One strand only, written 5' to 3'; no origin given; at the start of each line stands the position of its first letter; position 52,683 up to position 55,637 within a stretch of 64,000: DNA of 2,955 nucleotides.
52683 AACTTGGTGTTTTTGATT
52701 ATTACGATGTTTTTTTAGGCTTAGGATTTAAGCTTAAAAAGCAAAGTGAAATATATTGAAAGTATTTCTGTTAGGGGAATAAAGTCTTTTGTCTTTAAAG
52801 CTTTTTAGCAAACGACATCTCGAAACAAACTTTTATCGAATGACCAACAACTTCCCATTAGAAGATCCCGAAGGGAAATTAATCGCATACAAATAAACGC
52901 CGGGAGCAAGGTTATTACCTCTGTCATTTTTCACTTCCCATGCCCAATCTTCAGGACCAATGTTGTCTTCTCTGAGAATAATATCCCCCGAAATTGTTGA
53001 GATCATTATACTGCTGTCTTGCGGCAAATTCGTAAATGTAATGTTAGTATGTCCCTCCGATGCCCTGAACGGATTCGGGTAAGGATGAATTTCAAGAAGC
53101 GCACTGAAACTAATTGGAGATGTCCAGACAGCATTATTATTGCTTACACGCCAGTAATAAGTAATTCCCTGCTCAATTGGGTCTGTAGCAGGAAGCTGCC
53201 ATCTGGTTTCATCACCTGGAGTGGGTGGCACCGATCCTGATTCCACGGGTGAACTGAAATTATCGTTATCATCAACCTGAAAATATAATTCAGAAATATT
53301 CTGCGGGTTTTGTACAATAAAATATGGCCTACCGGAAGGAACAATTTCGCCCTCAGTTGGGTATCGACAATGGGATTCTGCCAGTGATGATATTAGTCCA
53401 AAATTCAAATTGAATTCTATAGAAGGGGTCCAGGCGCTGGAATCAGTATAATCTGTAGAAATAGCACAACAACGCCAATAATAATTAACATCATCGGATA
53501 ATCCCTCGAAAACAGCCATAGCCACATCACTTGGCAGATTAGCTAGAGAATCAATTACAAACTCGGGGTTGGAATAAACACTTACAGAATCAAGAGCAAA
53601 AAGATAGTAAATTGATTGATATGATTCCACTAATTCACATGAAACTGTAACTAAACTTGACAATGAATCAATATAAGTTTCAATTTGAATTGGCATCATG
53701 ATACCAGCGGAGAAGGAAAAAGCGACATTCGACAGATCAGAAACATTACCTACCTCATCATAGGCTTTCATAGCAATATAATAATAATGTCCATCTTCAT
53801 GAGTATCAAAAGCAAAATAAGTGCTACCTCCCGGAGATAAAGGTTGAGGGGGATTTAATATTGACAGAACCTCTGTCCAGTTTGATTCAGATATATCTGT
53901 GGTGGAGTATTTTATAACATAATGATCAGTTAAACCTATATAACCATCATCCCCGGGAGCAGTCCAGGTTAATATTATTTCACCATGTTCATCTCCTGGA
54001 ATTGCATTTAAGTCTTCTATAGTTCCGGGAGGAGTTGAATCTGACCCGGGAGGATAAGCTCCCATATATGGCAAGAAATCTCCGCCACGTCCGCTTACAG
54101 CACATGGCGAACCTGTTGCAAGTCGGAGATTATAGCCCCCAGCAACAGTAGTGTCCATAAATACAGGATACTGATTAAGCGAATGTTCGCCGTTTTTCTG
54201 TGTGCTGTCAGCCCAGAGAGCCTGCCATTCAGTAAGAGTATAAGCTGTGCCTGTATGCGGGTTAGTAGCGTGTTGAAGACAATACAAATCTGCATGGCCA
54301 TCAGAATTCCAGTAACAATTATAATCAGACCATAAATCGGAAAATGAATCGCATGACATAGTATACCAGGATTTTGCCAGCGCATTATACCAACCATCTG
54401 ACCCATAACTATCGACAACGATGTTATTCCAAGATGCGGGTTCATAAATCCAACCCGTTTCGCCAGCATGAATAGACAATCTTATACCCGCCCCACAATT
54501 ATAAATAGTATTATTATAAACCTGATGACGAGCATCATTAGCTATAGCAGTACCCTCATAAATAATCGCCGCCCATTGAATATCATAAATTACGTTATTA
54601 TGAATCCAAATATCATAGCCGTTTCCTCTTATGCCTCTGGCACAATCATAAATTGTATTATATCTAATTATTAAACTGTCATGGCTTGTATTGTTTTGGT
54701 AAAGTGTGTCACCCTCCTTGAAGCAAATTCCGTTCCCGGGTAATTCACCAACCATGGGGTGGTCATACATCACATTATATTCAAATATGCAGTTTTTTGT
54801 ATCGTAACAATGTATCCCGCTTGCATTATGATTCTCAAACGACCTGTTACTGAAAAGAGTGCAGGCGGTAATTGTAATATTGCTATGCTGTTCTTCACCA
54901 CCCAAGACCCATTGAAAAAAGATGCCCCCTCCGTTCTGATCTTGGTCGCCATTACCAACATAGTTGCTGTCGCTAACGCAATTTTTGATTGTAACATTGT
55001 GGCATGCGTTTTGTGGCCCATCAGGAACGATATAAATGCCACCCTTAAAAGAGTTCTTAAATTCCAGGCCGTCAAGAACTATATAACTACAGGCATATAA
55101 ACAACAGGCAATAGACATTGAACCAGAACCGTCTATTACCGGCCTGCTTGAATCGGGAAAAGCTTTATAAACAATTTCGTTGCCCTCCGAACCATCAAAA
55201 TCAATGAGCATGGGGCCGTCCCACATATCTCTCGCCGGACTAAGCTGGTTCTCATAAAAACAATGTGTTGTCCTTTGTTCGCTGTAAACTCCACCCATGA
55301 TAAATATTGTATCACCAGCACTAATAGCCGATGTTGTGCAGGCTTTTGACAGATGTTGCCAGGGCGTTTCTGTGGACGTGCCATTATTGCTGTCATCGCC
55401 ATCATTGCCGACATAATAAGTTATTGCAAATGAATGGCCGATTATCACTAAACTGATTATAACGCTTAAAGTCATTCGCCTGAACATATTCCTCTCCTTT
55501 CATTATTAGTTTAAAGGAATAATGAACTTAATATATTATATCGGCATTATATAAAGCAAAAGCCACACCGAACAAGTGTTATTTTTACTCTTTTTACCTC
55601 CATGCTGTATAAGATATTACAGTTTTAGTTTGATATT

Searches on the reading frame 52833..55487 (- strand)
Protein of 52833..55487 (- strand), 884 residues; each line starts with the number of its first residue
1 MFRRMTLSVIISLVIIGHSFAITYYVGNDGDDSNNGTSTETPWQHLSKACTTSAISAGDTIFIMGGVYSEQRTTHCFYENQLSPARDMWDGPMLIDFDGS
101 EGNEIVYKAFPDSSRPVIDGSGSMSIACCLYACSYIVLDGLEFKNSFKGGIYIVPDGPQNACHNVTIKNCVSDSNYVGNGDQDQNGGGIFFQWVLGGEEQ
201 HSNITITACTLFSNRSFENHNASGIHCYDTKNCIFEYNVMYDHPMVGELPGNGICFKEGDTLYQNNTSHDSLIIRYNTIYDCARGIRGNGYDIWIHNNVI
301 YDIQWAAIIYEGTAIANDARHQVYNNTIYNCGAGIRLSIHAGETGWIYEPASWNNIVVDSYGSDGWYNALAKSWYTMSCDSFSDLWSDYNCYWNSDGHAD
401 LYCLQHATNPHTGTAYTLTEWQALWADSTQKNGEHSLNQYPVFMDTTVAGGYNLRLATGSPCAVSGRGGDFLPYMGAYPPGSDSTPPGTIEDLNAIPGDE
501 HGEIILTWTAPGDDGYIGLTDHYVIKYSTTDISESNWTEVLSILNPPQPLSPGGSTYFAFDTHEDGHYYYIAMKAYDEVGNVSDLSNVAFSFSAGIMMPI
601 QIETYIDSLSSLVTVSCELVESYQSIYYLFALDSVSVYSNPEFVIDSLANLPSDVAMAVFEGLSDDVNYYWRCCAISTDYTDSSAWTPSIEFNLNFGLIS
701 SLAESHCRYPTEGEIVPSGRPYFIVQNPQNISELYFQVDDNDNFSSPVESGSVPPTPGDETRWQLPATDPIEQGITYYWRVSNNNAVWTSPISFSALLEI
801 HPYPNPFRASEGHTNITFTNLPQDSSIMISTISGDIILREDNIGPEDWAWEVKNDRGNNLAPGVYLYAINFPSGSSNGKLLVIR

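Call 65: search_protein_families(library=pfam, proteins=[window:52833-55487:-], max_evalue=0.0001)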
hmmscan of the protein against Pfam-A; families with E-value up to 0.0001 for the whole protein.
window:52833-55487:- (884 aa): 1 family
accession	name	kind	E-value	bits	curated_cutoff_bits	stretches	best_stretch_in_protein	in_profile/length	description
PF13229.12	Beta_helix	-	4.1e-11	43.2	25.9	1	202-338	9-145/158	Right handed beta helix region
